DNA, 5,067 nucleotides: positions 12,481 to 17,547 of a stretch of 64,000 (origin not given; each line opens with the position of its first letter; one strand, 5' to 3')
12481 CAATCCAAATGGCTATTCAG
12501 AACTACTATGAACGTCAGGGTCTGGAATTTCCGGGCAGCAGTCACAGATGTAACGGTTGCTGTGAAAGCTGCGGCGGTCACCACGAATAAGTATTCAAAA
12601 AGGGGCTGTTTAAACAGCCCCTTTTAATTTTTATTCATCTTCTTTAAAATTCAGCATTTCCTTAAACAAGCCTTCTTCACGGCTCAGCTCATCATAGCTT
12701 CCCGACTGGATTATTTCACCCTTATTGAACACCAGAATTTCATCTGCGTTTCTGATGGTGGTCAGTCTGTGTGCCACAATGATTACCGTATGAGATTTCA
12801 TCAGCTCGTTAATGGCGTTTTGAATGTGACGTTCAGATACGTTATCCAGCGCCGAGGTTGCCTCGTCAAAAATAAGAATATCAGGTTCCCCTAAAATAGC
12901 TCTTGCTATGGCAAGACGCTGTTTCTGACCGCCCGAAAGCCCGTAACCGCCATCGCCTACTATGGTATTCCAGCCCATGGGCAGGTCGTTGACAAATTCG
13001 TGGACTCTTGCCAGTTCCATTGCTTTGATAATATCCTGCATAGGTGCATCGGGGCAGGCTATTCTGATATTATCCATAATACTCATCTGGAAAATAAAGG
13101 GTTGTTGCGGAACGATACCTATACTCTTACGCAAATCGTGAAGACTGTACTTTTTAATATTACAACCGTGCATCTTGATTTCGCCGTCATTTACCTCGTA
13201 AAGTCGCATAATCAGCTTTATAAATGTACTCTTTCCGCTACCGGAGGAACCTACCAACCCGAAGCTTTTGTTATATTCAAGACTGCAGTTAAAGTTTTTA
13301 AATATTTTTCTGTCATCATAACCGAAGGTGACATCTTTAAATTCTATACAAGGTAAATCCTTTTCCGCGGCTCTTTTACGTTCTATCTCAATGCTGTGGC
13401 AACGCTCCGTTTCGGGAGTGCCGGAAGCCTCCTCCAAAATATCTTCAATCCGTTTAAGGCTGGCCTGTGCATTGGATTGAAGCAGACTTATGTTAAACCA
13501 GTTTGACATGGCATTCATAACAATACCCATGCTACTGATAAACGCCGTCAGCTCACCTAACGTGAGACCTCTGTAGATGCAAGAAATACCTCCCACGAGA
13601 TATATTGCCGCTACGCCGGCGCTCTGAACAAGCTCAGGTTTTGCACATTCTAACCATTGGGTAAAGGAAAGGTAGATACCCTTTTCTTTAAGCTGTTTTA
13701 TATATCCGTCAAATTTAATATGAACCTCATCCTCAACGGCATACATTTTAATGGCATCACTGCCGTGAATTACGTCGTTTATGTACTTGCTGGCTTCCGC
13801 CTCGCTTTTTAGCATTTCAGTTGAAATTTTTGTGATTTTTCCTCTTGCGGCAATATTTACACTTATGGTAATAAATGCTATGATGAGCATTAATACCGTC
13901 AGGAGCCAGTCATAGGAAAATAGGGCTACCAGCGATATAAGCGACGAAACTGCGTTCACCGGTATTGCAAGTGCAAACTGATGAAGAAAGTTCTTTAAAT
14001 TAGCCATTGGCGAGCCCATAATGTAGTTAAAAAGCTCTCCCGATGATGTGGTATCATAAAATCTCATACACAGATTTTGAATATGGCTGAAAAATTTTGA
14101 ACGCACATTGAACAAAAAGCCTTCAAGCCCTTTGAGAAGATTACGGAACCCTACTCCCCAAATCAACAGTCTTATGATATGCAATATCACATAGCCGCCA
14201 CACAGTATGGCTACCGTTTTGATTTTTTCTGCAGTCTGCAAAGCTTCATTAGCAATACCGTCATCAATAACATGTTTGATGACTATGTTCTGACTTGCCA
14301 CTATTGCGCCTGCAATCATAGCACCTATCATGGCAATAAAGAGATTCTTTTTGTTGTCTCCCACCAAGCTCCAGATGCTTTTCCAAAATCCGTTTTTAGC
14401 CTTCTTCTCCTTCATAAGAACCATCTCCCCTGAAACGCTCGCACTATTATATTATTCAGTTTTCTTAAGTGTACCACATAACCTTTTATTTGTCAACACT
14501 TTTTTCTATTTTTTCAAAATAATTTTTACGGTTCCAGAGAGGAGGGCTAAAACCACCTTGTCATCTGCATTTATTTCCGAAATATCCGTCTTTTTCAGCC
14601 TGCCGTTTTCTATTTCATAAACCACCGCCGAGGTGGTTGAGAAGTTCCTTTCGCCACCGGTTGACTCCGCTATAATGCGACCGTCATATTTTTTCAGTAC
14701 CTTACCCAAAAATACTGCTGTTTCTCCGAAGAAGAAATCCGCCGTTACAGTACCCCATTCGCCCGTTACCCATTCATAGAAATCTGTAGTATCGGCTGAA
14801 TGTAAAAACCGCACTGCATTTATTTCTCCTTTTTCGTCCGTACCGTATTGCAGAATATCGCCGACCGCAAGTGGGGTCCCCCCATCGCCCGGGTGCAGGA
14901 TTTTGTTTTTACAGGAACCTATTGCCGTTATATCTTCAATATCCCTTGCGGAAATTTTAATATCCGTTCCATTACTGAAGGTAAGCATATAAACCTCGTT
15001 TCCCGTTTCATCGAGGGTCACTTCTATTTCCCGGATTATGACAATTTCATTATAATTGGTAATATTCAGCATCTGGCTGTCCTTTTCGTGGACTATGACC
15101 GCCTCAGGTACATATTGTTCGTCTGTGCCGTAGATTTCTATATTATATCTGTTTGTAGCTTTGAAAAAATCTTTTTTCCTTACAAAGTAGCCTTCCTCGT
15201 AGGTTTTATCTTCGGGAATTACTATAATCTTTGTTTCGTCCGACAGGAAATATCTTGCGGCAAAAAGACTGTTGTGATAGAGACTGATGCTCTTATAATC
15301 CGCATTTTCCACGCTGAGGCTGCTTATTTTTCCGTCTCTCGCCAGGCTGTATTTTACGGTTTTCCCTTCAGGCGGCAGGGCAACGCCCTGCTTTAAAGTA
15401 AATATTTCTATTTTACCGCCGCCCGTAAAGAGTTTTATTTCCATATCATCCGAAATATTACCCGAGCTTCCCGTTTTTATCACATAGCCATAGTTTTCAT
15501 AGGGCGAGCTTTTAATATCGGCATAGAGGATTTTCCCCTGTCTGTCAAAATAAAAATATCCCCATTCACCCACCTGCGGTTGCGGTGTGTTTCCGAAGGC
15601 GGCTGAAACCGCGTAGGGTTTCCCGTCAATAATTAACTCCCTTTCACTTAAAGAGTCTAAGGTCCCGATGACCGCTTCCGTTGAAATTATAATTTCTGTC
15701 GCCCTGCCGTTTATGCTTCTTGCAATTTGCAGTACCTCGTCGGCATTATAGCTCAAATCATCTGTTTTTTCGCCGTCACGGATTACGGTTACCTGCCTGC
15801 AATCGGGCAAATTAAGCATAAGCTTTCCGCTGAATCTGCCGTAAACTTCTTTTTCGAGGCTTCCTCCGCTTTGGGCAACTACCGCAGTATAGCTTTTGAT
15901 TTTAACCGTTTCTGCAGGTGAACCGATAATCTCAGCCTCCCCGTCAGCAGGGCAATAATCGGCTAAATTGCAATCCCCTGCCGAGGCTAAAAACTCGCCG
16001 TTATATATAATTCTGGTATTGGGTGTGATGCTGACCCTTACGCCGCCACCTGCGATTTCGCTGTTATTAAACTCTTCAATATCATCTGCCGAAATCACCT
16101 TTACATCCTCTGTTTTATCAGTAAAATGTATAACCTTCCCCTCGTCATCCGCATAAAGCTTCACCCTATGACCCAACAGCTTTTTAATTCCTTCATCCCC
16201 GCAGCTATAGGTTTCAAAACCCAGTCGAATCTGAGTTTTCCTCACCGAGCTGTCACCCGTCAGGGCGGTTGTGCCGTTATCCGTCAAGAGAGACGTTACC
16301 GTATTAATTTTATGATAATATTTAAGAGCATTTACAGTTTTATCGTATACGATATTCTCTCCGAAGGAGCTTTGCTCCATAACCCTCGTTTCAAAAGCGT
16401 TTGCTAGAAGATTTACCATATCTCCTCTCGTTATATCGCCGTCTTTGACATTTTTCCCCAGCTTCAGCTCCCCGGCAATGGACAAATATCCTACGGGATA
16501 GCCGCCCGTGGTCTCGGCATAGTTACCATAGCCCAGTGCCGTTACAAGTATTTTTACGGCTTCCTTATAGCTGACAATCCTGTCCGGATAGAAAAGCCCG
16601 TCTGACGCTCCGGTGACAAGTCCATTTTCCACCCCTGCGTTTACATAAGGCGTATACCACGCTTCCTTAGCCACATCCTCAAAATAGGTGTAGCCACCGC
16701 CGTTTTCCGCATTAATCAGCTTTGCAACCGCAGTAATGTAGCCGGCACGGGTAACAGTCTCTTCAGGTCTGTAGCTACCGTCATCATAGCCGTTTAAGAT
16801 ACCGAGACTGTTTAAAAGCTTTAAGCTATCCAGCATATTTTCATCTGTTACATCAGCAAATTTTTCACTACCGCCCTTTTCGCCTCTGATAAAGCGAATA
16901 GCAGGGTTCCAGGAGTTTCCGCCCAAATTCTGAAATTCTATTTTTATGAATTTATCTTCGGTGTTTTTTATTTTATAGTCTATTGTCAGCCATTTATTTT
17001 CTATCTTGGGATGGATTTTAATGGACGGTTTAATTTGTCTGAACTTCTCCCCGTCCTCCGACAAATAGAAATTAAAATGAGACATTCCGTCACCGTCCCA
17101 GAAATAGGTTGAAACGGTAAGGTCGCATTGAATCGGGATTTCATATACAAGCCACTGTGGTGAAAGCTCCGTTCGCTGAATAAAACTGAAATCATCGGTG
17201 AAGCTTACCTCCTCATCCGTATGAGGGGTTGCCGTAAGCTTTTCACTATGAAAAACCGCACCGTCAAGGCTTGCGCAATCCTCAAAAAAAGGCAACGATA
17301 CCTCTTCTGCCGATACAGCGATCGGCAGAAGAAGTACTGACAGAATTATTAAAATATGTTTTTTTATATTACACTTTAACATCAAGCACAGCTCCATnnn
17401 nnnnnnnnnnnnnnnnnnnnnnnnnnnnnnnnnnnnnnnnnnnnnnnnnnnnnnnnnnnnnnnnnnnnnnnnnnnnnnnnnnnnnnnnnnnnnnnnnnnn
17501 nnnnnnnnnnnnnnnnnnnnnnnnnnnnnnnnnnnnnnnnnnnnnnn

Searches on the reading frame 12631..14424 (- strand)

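Call 48: search_protein_families(library=ncbifam, proteins=[window:12631-14424:-], max_evalue=0.00001)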
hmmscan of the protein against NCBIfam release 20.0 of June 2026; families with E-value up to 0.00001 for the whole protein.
window:12631-14424:- (597 aa): 186 families (the best 25 are shown)
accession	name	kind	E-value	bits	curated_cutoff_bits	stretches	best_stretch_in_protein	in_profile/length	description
TIGR02203.1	MsbA_lipidA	equivalog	4.8e-108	362.1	602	1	14-593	2-568/572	lipid A export permease/ATP-binding protein MsbA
TIGR02204.1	MsbA_rel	hypoth_equivalog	9.5e-97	325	780.4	1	15-591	7-572/576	ABC transporter, permease/ATP-binding protein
NF045513.1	HepA_fam_ABC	equivalog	7.4e-94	315.3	725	1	103-587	126-602/610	heterocyst formation ABC transporter subunit HepA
TIGR03796.1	NHLM_micro_ABC1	equivalog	2.1e-92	310.5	853.3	1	8-591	136-709/710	NHLP family bacteriocin export ABC transporter peptidase/permease/ATPase subunit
TIGR01846.1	type_I_sec_HlyB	subfamily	2.8e-92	310.2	725.55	1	27-591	139-689/694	type I secretion system permease/ATPase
NF008381.0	PRK11176.1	equivalog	4.4e-91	306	867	1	12-591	11-576/582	lipid A ABC transporter ATP-binding protein/permease MsbA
NF052233.1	CphA_assoc_ABC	equivalog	5.4e-91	306.1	880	1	101-589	259-738/766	cyanophycin metabolism-associated ABC transporter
NF010178.0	PRK13657.1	equivalog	8.2e-85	285.4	733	1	25-592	17-568/588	glucan ABC transporter ATP-binding protein/ permease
TIGR03797.1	NHLM_micro_ABC2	equivalog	8.8e-85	285.6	709.4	1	28-591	142-682/686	NHLP bacteriocin export ABC transporter permease/ATPase subunit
TIGR00958.1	3a01208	subfamily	1.3e-80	271.6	874.6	1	106-590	235-710/711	antigen peptide transporter 2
TIGR01193.1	bacteriocin_ABC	subfamily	1e-77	262.3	523.85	1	7-591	137-706/708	peptide cleavage/export ABC transporter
TIGR03375.1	type_I_sec_LssB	subfamily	1.3e-77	261.6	693.1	1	17-580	140-688/696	type I secretion system permease/ATPase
TIGR02857.1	CydD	equivalog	1.5e-74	251.9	435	1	27-565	4-528/529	thiol reductant ABC exporter subunit CydD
NF008055.0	PRK10789.1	equivalog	2.7e-73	247.4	845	1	34-594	20-571/590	SmdA family multidrug ABC transporter permease/ATP-binding protein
NF008379.0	PRK11174.1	equivalog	1.6e-64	218.6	684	1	25-595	21-585/588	heme ABC transporter permease/ATP-binding protein CydD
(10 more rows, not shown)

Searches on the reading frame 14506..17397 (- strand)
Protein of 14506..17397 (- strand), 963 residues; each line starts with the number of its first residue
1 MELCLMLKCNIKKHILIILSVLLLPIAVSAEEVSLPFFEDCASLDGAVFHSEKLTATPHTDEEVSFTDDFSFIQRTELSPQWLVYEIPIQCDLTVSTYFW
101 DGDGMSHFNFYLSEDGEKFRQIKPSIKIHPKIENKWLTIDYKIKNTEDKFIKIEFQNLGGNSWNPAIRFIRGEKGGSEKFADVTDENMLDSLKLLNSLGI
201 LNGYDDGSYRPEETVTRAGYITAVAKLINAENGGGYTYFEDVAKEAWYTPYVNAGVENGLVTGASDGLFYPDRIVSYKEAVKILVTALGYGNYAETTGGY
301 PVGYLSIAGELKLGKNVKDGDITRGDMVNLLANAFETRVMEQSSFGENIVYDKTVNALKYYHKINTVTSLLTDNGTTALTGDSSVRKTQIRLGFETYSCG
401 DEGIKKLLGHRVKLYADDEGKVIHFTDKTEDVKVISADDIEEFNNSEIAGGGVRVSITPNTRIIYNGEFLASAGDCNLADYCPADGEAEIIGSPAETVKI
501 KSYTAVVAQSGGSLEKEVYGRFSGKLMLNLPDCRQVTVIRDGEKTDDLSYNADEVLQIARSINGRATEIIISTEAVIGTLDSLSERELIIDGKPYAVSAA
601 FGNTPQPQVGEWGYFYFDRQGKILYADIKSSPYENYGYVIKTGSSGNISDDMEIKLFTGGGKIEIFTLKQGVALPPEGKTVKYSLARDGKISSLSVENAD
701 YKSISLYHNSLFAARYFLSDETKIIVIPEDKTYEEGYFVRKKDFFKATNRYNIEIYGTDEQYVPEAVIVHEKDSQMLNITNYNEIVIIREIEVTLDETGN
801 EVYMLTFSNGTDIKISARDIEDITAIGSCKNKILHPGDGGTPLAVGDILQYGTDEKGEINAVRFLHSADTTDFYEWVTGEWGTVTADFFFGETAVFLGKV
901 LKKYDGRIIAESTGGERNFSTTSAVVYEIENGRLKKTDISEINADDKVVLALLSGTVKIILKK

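Call 48: search_protein_families(library=ncbifam, proteins=[window:14506-17397:-], max_evalue=0.00001)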
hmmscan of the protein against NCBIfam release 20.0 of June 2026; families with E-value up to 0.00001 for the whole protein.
window:14506-17397:- (963 aa): 1 family
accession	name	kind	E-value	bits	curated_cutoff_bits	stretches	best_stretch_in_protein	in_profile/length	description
NF033190.2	inl_like_NEAT_1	exception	8.8e-07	27.6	1275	1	178-287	641-751/754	NEAT domain-containing leucine-rich repeat protein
